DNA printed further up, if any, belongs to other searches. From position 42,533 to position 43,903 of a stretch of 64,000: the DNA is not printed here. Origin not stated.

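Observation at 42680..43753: Orphan NapH-like polyferredoxin yccM beside the tor locus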

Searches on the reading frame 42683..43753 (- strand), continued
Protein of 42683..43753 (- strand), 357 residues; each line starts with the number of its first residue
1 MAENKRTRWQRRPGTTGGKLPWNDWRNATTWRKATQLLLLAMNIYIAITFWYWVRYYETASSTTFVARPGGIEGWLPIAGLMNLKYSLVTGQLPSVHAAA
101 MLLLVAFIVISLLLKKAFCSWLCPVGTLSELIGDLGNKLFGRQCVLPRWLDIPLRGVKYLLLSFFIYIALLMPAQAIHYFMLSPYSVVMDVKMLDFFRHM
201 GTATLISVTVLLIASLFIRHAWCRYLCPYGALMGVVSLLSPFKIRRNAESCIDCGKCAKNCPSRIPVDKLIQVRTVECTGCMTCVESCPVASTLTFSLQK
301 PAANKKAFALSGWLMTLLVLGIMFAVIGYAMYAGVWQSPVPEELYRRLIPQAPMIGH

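Call 69: search_solved_structures(query=A2, max_evalue=0.001)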
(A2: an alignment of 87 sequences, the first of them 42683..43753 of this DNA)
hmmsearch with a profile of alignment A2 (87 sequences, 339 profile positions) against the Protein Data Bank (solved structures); distinct sequences matched with E-value up to 0.001: 53.
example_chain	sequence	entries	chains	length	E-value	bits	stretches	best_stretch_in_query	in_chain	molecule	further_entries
9sw6_G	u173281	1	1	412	4.2e-19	71.9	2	230-276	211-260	Polyferredoxin protein MvhB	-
9sfi_O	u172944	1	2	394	1.4e-15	60.3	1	231-281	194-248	Ferredoxin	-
6fah_A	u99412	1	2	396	1.4e-10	43.9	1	227-286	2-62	Caffeyl-CoA reductase-Etf complex subunit CarE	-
9sw6_H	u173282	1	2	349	5.1e-10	42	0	207-275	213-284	Tungsten formylmethanofuran dehydrogenase, subunit F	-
5t5i_F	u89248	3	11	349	1.9e-09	40.1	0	207-275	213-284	Tungsten formylmethanofuran dehydrogenase subunit fwdF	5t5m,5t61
7npa_A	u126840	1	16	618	4.9e-09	38.8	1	231-276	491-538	Coenzyme F420-dependent sulfite reductase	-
8a8o_C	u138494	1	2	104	7.2e-09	38.3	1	227-285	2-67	Beta-subunit of the PAPS reductase from Methanothermococcus thermolithotrophicus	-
9eri_B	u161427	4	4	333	1.3e-08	37.5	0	232-282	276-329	Na(+)-translocating ferredoxin:NAD(+) oxidoreductase complex subunit B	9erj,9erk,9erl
7np8_A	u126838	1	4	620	1.5e-08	37.2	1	230-279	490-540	Coenzyme F420-dependent sulfite reductase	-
8ahx_B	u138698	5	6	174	2.2e-08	36.7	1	222-279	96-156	Ion-translocating oxidoreductase complex subunit B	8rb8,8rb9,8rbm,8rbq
9sfi_T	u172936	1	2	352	1.1e-07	34.3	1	231-282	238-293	4Fe-4S ferredoxin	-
5odc_A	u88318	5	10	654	1.2e-07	34.2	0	228-281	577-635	Heterodisulfide reductase, subunit A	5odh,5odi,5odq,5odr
9tn7_A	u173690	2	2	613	4.2e-07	32.4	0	231-287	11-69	Coenzyme F420 hydrogenase/dehydrogenase beta subunit domain protein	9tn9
7bkb_K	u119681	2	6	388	8.3e-07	31.5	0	251-282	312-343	Formylmethanofuran dehydrogenase, subunit F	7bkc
9sfi_A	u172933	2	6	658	1.1e-06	31.1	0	229-285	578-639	CoB--CoM heterodisulfide reductase iron-sulfur subunit A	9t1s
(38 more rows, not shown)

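Call 73: predict_structure(alignment_id=A2)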
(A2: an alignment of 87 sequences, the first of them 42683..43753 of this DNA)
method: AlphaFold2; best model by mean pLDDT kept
length: 357 residues; sequences in the alignment: 87
mean_pLDDT: 94.2   pTM: 0.91
mean pLDDT of the five models: 94.2, 94.0, 94.0, 93.8, 93.7
residues with pLDDT >= 90: 323; 70-90: 27; 50-70: 6; < 50: 1
segments of 3 or more residues with pLDDT < 50: none
pLDDT, mean of each block of 10 residues (from residue 1): 66 85 93 97 98 97 96 95 98 97 98 97 96 96 94 97 96 97 96 94 95 95 95 98 95 95 96 97 95 92 80 97 98 96 97 88
secondary structure, 60 per line:
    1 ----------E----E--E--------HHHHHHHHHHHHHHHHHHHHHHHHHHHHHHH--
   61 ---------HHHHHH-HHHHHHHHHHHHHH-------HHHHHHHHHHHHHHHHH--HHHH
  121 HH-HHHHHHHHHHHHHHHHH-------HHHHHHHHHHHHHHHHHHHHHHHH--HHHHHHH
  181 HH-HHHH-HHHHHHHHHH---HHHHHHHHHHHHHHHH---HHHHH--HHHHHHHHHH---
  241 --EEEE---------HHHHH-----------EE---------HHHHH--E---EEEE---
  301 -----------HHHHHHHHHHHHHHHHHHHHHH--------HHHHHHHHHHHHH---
elements in order: H28-58 H70-75 H77-90 H98-114 H117-122 H124-140 H148-171 H174-182 H184-187 H189-198 H202-217 H221-225 H228-237 E243-246 H256-260 H283-287 E294-297 H312-333 H342-354
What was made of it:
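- Tried and rejected: It had to be repeated with 87 sequences (call 73).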

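Call 77: fold_search(model_id=the predicted structure, library=pdb)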
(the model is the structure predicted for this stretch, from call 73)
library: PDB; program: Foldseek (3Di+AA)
matches with E <= 10: 67; with E <= 0.001: 0
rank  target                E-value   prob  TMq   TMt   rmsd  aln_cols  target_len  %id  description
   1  6ki1_B                8.2e-01  0.08  0.17  0.16  21.5       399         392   12  The transmembrane domain of a cyanobacterium bicarbonate transporter BicA (released 2019-11-20)
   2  4n7w_B                1.2e+00  0.04  0.12  0.13  21.9       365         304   13  Crystal Structure of the sodium bile acid symporter from Yersinia frederiksenii (released 2013-12-11)
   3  5y78_A                1.7e+00  0.03  0.11  0.13  22.8       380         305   10  Crystal structure of the triose-phosphate/phosphate translocator in complex with inorganic phosphate (released 2017-10-04)
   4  9gs5_A                1.9e+00  0.02  0.10  0.11  24.4       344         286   10  Cryo-EM structure of human SLC35B1-E33A variant with ADP in outward facing conformation (released 2025-05-21)
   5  8kdi_B                2.8e+00  0.02  0.13  0.11  22.6       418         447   11  Structure of apo inward-open LAT1-CD98hc-Fab170 in nanodisc, consensus map (released 2025-02-12)
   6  9gs3_B                2.9e+00  0.01  0.09  0.11  24.4       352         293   10  Cryo-EM structure of human SLC35B1-E33A variant with ADP in inward facing conformation (released 2025-05-21)
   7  9ko2_R                3.0e+00  0.02  0.11  0.12  25.2       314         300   12  A Cryo_EM structure of CCR7 complex with CCL19 (released 2025-11-26)
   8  5ogk_C                3.2e+00  0.03  0.11  0.12  17.6       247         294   12  Crystal structure of a nucleotide sugar transporter with bound nucleotide sugar. (released 2017-11-22)
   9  6lgz                  3.6e+00  0.02  0.12  0.13  21.4       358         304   12  Crystal structure of a cysteine-pair mutant (P10C-S291C) of a bacterial bile acid transporter in an inward-facing state  (released 2020-12-09)
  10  8t45_B                3.6e+00  0.01  0.11  0.10  22.5       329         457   11  Cryo-EM Analysis of AE1 Structure in 100 mM NaHCO3 Buffer: Form2 (released 2024-05-22)
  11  10ky_B                4.0e+00  0.02  0.11  0.11  22.2       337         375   12  X-ray structure of the Bacteroides fragilis Nramp/MntH divalent transition metal transporter WT in an inward-open, sta (released 2026-03-04)
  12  6d91                  4.2e+00  0.02  0.11  0.11  21.5       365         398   13  Crystal structure of the Deinococcus radiodurans Nramp/MntH divalent transition metal transporter in the outward-open, a (released 2019-02-13)
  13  2nwl_B                4.4e+00  0.03  0.11  0.10  19.6       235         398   14  Crystal structure of GltPh in complex with L-Asp (released 2007-02-27)
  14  7dr0_B                4.4e+00  0.02  0.15  0.09  23.3       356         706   13  Structure of Wild-type PSI monomer1 from Cyanophora paradoxa (released 2022-02-16)
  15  1yrl_D                4.6e+00  0.02  0.12  0.10  23.1       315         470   10  Escherichia coli ketol-acid reductoisomerase (released 2005-10-11)
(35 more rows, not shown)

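Call 90: fold_search(model_id=the predicted structure, library=afdb50)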
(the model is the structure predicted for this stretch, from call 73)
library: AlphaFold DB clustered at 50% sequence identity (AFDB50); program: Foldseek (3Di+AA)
matches with E <= 10: 2117; with E <= 0.001: 2057
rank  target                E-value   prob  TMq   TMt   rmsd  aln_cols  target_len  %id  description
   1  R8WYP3                1.7e-42  1.00  0.97  0.93   1.7       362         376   73  4Fe-4S membrane protein
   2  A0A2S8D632            6.8e-41  1.00  0.86  0.99   0.6       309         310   99  4Fe-4S binding protein (Fragment) [Shigella dysenteriae]
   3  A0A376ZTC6            7.8e-40  1.00  0.84  0.99   0.9       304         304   97  Putative electron transport protein [Escherichia coli]
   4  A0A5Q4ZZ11            4.4e-36  1.00  0.86  0.83   3.2       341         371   83  YccM_1 protein [Escherichia coli]
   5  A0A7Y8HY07            9.5e-32  1.00  0.92  0.94   2.1       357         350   48  4Fe-4S binding protein
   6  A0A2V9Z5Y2            9.9e-31  1.00  0.91  0.86   2.5       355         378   50  Electron transporter YccM
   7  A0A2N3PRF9            4.2e-29  1.00  0.88  0.92   2.0       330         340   48  Electron transporter YccM [Telmatospirillum siberiense]
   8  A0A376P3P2            9.1e-28  1.00  0.70  0.93   2.2       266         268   98  Putative electron transport protein [Escherichia coli]
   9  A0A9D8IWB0            1.7e-27  1.00  0.87  0.73   1.8       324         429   44  4Fe-4S binding protein
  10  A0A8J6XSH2            2.0e-27  1.00  0.86  0.84   1.6       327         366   47  4Fe-4S binding protein [Candidatus Polarisedimenticola svalbardensis]
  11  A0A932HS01            5.3e-27  1.00  0.88  0.73   1.8       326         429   43  4Fe-4S binding protein
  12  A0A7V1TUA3            9.2e-27  1.00  0.88  0.79   4.4       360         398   40  4Fe-4S binding protein
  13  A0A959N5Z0            1.3e-26  1.00  0.90  0.89   2.0       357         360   40  4Fe-4S binding protein
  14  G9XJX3                1.4e-26  1.00  0.89  0.87   1.5       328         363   44  4Fe-4S binding domain protein [Desulfitobacterium hafniense DP7]
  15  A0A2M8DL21            2.0e-26  1.00  0.89  0.84   3.0       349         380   39  4Fe-4S ferredoxin-type domain-containing protein
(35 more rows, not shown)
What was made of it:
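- On YccM-type polyferredoxins (uncharacterised 'electron transporter YccM' group): AFDB50 neighbours with TM 0.85-0.97 are all unnamed or 'YccM' (call 90)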

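Call 92: find_related_loci(query=A3, collection=metagenome_contigs, flank=6000)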
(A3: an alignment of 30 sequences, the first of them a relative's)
Query A3 (345 aa) in metagenome_contigs; peptide patterns used: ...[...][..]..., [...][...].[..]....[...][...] (x = any residue, [..] = any of these).
600 stretches matched a pattern (row limit reached: there are more); 577 encode a relative of the query (tblastn E <= 1e-3); the best 80 are kept; 80 distinct loci.
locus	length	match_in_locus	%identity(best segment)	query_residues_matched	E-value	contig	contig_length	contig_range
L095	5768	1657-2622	53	21-345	7e-96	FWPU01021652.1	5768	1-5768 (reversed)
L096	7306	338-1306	48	19-345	2e-91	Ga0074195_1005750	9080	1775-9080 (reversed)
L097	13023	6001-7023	44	1-345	8e-90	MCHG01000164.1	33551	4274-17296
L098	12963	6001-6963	45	21-345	1e-88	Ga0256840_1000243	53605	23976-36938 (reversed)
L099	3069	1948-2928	46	15-345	8e-90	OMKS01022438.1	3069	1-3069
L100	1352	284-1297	47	8-345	6e-95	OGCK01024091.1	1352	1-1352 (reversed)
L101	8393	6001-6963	51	21-345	8e-88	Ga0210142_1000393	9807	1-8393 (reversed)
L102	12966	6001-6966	46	21-345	3e-87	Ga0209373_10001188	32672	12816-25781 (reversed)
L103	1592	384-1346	46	21-345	4e-93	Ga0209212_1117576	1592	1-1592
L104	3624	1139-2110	49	19-345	1e-87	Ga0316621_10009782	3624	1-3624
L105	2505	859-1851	42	12-345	4e-88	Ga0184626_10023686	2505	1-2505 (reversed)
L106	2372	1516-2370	51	21-310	9e-88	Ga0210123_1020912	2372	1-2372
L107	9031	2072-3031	45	21-345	8e-85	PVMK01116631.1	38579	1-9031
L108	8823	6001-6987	43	15-345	1e-84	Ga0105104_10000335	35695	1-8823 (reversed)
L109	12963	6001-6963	46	21-344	2e-84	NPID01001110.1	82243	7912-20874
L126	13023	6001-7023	41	2-345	1e-80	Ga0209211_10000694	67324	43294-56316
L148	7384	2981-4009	41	2-345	2e-77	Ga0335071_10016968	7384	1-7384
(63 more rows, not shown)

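Call 95: search_protein_families(proteins=[L126:4900-5301:-, L148:2326-2763:+, L126:5308-5925:-], library=ncbifam, max_evalue=0.0001)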
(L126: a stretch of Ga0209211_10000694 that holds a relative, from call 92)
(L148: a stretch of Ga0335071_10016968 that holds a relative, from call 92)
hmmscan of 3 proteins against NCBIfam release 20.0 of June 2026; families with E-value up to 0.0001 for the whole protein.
L126:4900-5301:- (133 aa): 7 families
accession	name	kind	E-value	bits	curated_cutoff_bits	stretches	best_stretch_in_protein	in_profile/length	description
TIGR00738.1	rrf2_super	superfamily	1.6e-27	95.9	73.3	1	2-129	3-130/132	Rrf2 family transcriptional regulator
TIGR02944.1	suf_reg_Xantho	equivalog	7.4e-16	58.7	110.65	1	8-129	10-130/130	SUF system Fe-S cluster assembly regulator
NF008240.0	PRK11014.1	equivalog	2e-14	53.9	182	1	8-133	9-131/141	nitric oxide-sensing transcriptional repressor NsrR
TIGR02010.1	IscR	equivalog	5.4e-13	48.9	207.55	1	7-132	8-132/135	Fe-S cluster assembly transcriptional regulator IscR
NF008886.0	PRK11920.1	equivalog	3.6e-12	46.2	193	1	23-129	23-130/153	iron-responsive transcriptional regulator RirA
NF008110.0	PRK10857.1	equivalog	1.4e-11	44.4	275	1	26-131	27-131/164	Fe-S cluster assembly transcriptional regulator IscR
NF047409.1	Cys_reg_CymR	equivalog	9.5e-07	29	195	1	21-131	22-125/139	cysteine metabolism transcriptional regulator CymR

L148:2326-2763:+ (145 aa): 7 families
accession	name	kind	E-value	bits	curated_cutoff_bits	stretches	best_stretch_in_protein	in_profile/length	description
TIGR00738.1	rrf2_super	superfamily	3.2e-32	111.2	73.3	1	5-133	3-131/132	Rrf2 family transcriptional regulator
TIGR02010.1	IscR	equivalog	1.8e-17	63.4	207.55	1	9-132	7-129/135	Fe-S cluster assembly transcriptional regulator IscR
TIGR02944.1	suf_reg_Xantho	equivalog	6.7e-17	62.1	110.65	1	6-131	5-129/130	SUF system Fe-S cluster assembly regulator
NF008886.0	PRK11920.1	equivalog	7.5e-14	51.7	193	1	6-132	4-130/153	iron-responsive transcriptional regulator RirA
NF008240.0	PRK11014.1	equivalog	8.6e-14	51.8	182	1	8-110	6-105/141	nitric oxide-sensing transcriptional repressor NsrR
NF047409.1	Cys_reg_CymR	equivalog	1.4e-11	44.6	195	1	6-135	4-126/139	cysteine metabolism transcriptional regulator CymR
NF008110.0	PRK10857.1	equivalog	2.8e-11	43.5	275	1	9-132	7-129/164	Fe-S cluster assembly transcriptional regulator IscR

L126:5308-5925:- (205 aa): 1 family
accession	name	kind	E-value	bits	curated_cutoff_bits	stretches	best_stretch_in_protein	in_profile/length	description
NF008221.0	PRK10992.1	equivalog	9.4e-06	25.3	254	0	53-88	128-163/220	iron-sulfur cluster repair protein YtfE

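Call 101: profile_search(protein=L066:1684-2217:-)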
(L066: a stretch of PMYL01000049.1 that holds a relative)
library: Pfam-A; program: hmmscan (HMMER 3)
A. the first sequence (177 residues): domains with independent E <= 10: 1; with E <= 0.001: 1
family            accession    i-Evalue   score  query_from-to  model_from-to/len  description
Hemerythrin       PF01814.28    5.2e-17    63.0      16-156         2-127/127  Hemerythrin HHE cation binding domain
